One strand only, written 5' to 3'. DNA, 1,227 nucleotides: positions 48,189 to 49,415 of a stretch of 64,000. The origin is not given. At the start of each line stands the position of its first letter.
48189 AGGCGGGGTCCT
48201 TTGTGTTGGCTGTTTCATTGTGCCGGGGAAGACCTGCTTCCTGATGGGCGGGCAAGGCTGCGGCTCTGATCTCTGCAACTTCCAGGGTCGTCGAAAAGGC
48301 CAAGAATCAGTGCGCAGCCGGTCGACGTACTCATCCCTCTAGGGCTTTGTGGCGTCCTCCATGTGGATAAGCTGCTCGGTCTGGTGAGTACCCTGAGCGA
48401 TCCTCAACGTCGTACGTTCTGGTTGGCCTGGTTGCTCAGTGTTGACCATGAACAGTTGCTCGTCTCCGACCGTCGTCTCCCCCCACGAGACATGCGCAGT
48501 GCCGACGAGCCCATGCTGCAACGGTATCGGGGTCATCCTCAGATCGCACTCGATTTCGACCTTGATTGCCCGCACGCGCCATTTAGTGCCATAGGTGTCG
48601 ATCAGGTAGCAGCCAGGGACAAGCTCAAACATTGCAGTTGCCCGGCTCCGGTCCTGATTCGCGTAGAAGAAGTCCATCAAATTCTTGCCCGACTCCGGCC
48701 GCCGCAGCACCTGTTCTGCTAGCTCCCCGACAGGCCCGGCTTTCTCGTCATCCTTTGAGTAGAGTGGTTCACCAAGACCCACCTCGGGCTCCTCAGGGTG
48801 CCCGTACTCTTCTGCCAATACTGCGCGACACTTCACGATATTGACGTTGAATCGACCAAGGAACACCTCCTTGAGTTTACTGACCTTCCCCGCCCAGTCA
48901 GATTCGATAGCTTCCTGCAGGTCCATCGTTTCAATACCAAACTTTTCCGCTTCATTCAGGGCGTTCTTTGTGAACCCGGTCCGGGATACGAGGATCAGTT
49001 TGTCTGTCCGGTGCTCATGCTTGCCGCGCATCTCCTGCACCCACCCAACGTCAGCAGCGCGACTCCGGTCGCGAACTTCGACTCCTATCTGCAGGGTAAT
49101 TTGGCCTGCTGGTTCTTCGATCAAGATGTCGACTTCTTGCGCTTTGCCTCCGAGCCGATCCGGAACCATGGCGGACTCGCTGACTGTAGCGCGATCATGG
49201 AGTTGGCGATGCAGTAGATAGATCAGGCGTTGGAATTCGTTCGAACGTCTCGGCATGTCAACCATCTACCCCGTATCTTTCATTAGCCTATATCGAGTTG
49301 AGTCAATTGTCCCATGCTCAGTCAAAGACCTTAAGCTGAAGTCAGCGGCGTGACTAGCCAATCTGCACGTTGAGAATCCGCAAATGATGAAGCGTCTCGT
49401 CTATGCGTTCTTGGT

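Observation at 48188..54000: Low-GC ~5.8 kb island between mannitol dehydrogenase and selD: candidate multi-gene anti-phage defence locus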

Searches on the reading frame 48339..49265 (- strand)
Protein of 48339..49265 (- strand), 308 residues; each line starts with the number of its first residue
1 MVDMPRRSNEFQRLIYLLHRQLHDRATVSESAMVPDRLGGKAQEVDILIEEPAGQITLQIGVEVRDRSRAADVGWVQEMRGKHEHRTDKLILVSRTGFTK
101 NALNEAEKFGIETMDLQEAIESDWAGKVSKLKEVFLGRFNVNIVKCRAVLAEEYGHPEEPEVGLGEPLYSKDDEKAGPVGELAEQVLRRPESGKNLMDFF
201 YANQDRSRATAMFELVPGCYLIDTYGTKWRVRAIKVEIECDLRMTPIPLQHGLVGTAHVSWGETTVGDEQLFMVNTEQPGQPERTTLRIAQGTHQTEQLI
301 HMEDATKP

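Call 7: search_protein_families(library=pfam, max_evalue=0.01, proteins=[window:48339-49265:-])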
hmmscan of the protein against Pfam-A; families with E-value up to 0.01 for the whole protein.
window:48339-49265:- (308 aa): 2 families
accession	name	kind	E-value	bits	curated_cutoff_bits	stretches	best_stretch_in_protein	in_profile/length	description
PF04471.18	Mrr_cat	-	5.9e-07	30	21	1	40-118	31-110/115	Restriction endonuclease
PF22722.2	NA-iREase1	-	0.00051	20.4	27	1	42-115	24-100/106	NACHT-associated inactive Restriction Endonuclease 1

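Call 8: search_protein_families(library=padloc, max_evalue=0.01, proteins=[window:48339-49265:-])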
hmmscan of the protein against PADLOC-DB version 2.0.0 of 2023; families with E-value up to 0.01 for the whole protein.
window:48339-49265:- (308 aa): 1 family
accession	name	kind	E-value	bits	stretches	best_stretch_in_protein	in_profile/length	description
PDLC04815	PDC-S02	-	0.0074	13.6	0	45-108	236-301/346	-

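Call 9: find_encoding_contigs(protein=window:48339-49265:-, flank=10000, max_places=6)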
Protein window:48339-49265:- (308 aa): no gene with exactly this product is on record in the collection.

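Call 10: search_protein_families(library=ncbifam, max_evalue=0.01, proteins=[window:48339-49265:-])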
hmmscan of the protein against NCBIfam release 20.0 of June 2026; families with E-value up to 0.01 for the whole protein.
window:48339-49265:- (308 aa): 0 families

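Call 43: find_related_loci(query=window:48339-49265:-, collection=metagenome_contigs, flank=7000)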
Query window:48339-49265:- (308 aa) in metagenome_contigs; peptide patterns used: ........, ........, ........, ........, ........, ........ (x = any residue, [..] = any of these).
121 stretches matched a pattern, but none encodes a relative of the query by tblastn (E <= 1e-3).

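Call 44: find_homologous_proteins(query=window:48339-49265:-, max_evalue=0.001)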
Query window:48339-49265:- (308 aa): 17 proteins with E <= 0.001 among 1679 candidates.
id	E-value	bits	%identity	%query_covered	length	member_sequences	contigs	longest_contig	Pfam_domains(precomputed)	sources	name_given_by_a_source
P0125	1.2e-182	624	100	90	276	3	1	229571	PF04471.19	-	-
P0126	1.1e-132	460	90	75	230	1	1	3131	-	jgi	jgi:hypothetical protein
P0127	6.7e-131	454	70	99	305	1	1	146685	PF04471.19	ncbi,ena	-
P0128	1.0e-123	430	64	98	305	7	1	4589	PF04471.19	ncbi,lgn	-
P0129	2.3e-112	393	61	97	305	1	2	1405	PF04471.19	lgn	-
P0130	2.4e-111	390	59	98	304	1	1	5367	-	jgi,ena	-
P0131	9.8e-107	375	62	90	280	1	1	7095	PF04471.19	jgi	jgi:hypothetical protein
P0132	1.9e-101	357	56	97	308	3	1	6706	PF04471.19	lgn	-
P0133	5.9e-79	283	48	96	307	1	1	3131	PF04471.19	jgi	jgi:hypothetical protein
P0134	6.3e-75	270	60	67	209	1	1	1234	-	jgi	jgi:hypothetical protein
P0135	2.4e-24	104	39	66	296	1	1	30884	-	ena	-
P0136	1.8e-22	98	32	90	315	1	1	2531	-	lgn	-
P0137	2.2e-20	91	48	37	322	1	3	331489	-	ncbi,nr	ncbi:MAG: hypothetical protein KKC85_04900 [Gammaproteobacteria bacterium]|nr:hypothetical protein [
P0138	1.2e-19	89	46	42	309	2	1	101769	-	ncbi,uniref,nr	ncbi:restriction endonuclease [Nitrosospira briensis]|uniref:restriction endonuclease n=1 Tax=Nitros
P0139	1.2e-19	89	30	83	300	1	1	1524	PF04471.19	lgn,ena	-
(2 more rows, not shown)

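Call 45: find_encoding_contigs(protein=P0127, flank=7000, max_places=2)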
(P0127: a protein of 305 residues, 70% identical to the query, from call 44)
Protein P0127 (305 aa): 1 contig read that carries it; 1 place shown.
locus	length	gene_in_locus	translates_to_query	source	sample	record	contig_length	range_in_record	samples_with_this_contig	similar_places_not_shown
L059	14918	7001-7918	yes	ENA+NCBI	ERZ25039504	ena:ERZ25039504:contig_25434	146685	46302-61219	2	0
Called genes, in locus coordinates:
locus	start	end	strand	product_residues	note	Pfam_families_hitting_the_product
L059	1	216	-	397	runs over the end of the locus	PF07690:MFS_1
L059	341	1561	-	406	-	PF01546:Peptidase_M20, PF07687:M20_dimer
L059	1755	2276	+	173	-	PF01965:DJ-1_PfpI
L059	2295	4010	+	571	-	PF00251:Glyco_hydro_32N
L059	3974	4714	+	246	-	PF13344:Hydrolase_6, PF00702:Hydrolase, PF13419:HAD_2 (weak), PF13242:Hydrolase_like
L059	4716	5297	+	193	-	PF01596:Methyltransf_3, PF01135:PCMT (weak), PF13578:Methyltransf_24, PF13649:Methyltransf_25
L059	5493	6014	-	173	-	-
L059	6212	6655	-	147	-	-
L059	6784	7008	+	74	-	-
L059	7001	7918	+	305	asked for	PF04471:Mrr_cat (weak)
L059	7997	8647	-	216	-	-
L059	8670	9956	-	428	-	PF13701:DDE_Tnp_1_4, PF01609:DDE_Tnp_1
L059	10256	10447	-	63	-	PF05853:BKACE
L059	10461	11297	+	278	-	-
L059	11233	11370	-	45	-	-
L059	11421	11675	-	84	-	-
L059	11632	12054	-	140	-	PF00202:Aminotran_3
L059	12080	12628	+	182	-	-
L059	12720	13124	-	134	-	PF01381:HTH_3, PF13560:HTH_31 (weak)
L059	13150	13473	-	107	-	PF00376:MerR, PF13411:MerR_1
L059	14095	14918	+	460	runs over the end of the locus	PF00496:SBP_bac_5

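Call 46: find_encoding_contigs(protein=P0132, flank=7000, max_places=2)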
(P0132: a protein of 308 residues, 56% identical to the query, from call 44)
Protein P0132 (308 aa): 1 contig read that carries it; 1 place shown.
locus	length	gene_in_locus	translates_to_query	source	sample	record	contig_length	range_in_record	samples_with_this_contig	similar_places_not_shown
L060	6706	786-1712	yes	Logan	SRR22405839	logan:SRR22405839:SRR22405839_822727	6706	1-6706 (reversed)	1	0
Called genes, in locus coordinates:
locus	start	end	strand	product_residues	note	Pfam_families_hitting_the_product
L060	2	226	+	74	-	?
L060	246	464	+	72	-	-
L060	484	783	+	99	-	-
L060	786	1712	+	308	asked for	PF04471:Mrr_cat (weak)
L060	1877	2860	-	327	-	-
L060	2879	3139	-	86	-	-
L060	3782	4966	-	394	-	-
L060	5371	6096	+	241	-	-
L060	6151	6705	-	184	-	?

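Call 47: find_encoding_contigs(protein=P0131, flank=7000, max_places=2)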
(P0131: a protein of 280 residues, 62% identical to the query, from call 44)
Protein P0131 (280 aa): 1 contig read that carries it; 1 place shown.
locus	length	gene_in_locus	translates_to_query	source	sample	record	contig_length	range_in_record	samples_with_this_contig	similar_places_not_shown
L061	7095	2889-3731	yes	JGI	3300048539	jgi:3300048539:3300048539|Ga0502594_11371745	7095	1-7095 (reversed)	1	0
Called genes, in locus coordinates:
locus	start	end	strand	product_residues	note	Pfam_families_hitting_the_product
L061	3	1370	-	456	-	?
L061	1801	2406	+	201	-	PF01582:TIR, PF08357:SEFIR (weak), PF13676:TIR_2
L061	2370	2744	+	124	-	-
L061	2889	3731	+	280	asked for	PF04471:Mrr_cat (faint)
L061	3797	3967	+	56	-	-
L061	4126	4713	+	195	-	-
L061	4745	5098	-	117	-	-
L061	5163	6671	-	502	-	PF01145:Band_7, PF15975:Flot (weak)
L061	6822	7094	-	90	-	?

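Call 48: find_encoding_contigs(protein=P0135, flank=7000, max_places=2)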
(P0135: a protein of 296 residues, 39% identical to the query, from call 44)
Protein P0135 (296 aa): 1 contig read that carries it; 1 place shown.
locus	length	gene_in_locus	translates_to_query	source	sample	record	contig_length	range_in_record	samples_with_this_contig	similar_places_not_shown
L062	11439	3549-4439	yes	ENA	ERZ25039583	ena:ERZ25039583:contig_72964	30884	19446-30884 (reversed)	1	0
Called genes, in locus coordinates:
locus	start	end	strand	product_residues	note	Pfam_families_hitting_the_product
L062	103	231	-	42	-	-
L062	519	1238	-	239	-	PF00141:peroxidase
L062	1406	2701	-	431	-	PF00141:peroxidase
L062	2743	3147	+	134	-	-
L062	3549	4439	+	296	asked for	-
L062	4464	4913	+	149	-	-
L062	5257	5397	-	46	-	-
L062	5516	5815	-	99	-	-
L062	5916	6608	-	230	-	PF13730:HTH_36 (weak)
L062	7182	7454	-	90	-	-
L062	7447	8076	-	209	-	PF01656:CbiA, PF09140:MipZ (faint), PF10609:ParA, PF13614:AAA_31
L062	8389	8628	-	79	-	-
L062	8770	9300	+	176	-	-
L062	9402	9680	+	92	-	-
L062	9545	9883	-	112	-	-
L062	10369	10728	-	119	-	PF13374:TPR_10, PF13424:TPR_12, PF24885:TPR_NPHP3, PF00515:TPR_1, PF07719:TPR_2 (weak), PF13181:TPR_8 (weak), PF13374:TPR_10, PF13424:TPR_12, +1 more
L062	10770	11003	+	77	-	-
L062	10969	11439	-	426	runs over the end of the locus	PF13191:AAA_16 (weak)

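Call 63: search_solved_structures(query=window:48339-49265:-, max_evalue=1)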
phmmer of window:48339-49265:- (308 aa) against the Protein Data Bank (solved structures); distinct sequences matched with E-value up to 1: 0.
